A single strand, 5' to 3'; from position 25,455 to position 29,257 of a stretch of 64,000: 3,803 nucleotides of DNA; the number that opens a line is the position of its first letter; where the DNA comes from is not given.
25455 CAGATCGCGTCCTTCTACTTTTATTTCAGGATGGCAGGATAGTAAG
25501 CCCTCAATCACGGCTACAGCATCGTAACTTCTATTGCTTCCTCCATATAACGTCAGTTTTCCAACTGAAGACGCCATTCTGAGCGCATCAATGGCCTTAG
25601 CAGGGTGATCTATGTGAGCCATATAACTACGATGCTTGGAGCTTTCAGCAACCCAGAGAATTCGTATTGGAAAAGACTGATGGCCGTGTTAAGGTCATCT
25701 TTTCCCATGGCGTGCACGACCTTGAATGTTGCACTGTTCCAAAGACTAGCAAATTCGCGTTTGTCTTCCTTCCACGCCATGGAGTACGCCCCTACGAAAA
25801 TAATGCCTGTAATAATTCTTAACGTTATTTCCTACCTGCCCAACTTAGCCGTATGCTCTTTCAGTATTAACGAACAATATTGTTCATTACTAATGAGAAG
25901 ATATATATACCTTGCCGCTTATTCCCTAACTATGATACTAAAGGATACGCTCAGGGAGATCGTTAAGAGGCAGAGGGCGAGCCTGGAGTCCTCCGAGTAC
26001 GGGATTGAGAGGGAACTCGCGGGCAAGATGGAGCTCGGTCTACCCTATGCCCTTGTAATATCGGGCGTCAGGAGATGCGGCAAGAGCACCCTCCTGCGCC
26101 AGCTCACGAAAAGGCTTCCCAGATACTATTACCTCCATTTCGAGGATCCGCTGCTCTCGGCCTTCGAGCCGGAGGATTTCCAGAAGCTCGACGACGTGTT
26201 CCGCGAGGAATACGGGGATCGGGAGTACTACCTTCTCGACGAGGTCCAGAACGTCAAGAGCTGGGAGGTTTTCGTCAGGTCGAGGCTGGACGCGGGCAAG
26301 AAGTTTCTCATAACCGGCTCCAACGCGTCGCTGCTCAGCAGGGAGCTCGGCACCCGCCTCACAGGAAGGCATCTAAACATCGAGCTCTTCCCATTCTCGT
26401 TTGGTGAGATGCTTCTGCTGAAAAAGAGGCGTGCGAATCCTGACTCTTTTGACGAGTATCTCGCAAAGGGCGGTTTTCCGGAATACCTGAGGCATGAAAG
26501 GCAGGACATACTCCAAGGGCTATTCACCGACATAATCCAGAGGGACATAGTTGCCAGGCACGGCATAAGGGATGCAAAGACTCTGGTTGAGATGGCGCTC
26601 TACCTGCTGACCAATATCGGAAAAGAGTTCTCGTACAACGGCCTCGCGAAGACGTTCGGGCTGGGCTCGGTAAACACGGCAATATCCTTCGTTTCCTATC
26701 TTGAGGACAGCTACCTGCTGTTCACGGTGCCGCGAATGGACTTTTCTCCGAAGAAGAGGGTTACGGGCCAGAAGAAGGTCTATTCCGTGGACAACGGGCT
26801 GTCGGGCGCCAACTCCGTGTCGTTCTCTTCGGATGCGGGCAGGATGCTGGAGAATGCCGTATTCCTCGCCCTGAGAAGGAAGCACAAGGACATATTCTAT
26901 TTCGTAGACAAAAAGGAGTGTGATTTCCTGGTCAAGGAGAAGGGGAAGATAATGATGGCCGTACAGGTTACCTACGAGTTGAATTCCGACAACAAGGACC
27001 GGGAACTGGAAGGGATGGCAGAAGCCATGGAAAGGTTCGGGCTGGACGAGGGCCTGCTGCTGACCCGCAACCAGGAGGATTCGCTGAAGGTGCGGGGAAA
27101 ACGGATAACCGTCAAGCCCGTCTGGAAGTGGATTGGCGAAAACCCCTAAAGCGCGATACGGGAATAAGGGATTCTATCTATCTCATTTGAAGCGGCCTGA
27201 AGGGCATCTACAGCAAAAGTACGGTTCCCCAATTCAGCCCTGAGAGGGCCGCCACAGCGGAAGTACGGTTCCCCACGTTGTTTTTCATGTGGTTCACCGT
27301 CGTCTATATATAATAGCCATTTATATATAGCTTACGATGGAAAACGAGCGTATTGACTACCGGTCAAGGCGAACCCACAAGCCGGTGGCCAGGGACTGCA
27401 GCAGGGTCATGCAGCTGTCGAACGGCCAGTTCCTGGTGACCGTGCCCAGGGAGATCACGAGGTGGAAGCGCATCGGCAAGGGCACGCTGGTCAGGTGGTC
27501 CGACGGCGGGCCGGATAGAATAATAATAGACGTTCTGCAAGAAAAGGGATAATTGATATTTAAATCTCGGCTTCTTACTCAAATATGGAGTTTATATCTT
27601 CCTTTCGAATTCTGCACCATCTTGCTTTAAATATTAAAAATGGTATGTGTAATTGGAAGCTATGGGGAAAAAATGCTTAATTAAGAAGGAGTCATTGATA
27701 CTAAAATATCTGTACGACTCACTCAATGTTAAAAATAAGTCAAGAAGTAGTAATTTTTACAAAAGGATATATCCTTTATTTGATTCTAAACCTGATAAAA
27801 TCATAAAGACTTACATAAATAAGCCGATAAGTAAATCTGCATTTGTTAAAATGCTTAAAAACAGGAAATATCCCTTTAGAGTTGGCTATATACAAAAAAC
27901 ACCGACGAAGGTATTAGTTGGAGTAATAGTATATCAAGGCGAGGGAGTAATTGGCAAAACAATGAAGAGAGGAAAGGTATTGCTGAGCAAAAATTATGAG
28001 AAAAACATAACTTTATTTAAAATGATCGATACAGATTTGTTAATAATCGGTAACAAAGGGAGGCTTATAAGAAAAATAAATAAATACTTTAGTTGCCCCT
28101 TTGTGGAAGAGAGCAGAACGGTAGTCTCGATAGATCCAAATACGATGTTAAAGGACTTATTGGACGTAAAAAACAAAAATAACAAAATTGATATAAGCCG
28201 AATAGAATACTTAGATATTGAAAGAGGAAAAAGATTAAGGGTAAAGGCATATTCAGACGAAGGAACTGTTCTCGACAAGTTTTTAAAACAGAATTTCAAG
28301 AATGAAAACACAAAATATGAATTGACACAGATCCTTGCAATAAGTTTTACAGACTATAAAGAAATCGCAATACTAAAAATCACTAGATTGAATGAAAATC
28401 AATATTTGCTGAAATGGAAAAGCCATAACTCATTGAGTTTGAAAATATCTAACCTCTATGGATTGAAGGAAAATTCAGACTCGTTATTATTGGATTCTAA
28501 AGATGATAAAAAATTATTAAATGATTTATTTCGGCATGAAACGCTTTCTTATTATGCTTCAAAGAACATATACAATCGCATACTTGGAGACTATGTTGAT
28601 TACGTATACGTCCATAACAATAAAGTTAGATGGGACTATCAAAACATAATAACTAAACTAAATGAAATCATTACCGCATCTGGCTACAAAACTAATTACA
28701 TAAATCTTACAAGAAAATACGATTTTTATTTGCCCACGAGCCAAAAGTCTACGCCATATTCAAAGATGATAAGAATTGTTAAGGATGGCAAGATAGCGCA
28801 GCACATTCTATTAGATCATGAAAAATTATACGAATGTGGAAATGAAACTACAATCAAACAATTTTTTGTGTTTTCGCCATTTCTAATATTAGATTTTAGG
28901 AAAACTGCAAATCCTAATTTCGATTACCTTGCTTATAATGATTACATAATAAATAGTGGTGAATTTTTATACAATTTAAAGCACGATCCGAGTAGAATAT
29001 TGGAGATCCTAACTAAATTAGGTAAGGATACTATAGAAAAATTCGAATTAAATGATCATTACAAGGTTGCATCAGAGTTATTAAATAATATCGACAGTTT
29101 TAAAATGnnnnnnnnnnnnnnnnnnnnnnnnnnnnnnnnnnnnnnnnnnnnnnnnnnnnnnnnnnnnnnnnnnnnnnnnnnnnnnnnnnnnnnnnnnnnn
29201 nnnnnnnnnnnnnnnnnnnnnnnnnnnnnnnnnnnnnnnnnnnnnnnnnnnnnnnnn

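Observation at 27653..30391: Uncharacterised two-gene module (646-aa nuclease plus 248-aa partner) in a defence cargo block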

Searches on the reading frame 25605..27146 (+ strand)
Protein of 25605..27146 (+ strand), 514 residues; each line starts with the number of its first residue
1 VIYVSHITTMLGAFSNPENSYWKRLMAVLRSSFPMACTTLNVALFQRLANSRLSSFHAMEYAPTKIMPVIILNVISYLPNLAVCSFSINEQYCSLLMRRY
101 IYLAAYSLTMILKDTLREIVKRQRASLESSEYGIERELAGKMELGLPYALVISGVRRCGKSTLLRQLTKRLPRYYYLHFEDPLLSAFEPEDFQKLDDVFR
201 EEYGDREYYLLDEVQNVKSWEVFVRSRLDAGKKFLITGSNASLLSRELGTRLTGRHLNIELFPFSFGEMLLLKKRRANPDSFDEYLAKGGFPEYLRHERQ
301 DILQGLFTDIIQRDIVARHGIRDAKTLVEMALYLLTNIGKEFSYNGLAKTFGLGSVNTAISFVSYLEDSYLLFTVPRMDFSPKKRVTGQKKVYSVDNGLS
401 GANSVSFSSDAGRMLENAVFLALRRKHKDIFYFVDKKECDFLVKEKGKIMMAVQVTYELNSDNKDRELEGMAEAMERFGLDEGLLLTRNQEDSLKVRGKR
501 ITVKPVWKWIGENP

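Call 9: search_protein_families(library=pfam, proteins=[window:25605-27146:+], max_evalue=0.01)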
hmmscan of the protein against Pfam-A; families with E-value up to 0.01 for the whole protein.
window:25605-27146:+ (514 aa): 5 families
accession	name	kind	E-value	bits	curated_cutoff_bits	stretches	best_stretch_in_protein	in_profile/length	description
PF13173.12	AAA_14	-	8e-34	116.9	27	1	149-270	4-129/129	AAA domain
PF13635.12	DUF4143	-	2e-21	76.8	28.1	1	312-457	1-159/160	Domain of unknown function (DUF4143)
PF01637.24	ATPase_2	-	0.00012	22.4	33.2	1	138-188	11-62/225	ATPase domain predominantly from Archaea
PF13238.12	AAA_18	-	0.0024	18.7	29.4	1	151-244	2-85/128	AAA domain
PF13401.12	AAA_22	-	0.009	16.8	27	0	149-198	7-50/130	AAA domain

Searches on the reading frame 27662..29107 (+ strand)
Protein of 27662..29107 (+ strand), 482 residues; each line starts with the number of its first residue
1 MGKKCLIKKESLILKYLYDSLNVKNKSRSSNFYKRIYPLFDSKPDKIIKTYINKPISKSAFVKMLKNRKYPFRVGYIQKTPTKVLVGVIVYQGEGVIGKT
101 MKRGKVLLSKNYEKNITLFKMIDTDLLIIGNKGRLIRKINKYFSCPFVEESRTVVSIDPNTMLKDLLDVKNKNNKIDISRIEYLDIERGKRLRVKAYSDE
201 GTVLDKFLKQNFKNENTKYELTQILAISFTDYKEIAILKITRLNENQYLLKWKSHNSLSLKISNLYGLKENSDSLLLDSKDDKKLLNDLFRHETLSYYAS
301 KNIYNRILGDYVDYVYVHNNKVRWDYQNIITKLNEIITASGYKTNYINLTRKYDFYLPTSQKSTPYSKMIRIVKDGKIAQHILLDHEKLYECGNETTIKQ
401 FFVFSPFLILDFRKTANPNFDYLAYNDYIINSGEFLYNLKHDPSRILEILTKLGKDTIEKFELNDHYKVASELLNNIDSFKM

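Call 86: search_protein_families(library=pfam, alignment_id=A8, max_evalue=10)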
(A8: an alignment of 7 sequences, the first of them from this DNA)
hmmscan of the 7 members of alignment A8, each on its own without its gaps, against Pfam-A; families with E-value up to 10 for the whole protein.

A. member 1, seq(482 aa): 0 families

B. families by the number of members that match (of 7 scanned): 6 families
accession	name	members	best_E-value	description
PF00373.23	FERM_M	1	0.12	FERM central domain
PF13509.12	S1_2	1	0.16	S1 domain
PF14903.11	WG_beta_rep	1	0.16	WG containing repeat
PF24278.2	HVO_0513_N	1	0.26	HVO_0513, N-terminal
PF02576.22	RimP_N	1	0.26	RimP N-terminal domain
PF09725.14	Fra10Ac1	1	0.29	Folate-sensitive fragile site protein Fra10Ac1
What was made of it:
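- On Type IV (modification-dependent) restriction enzyme: No such Pfam family was hit by any of the 7 N-terminal regions at E<=10 (call 86).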

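Call 87: search_solved_structures(query=A8, max_evalue=10)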
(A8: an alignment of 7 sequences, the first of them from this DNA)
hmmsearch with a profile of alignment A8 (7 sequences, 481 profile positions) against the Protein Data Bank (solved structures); distinct sequences matched with E-value up to 10: 1.
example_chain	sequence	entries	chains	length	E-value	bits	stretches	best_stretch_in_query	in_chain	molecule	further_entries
2x1o_A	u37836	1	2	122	0.19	13.8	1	67-122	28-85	GELSOLIN NANOBODY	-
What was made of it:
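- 27662..29113 (+): N-terminal region of A (aa 1-484), presumed target-recognition or sensor part, with no detectable relatives. No Pfam family was hit by more than one of 7 members at E<=10, and no PDB sequence match was found (calls 86, 87).
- The N-terminal region resembles no known DNA-binding or modification-reader domain (calls 86, 87).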
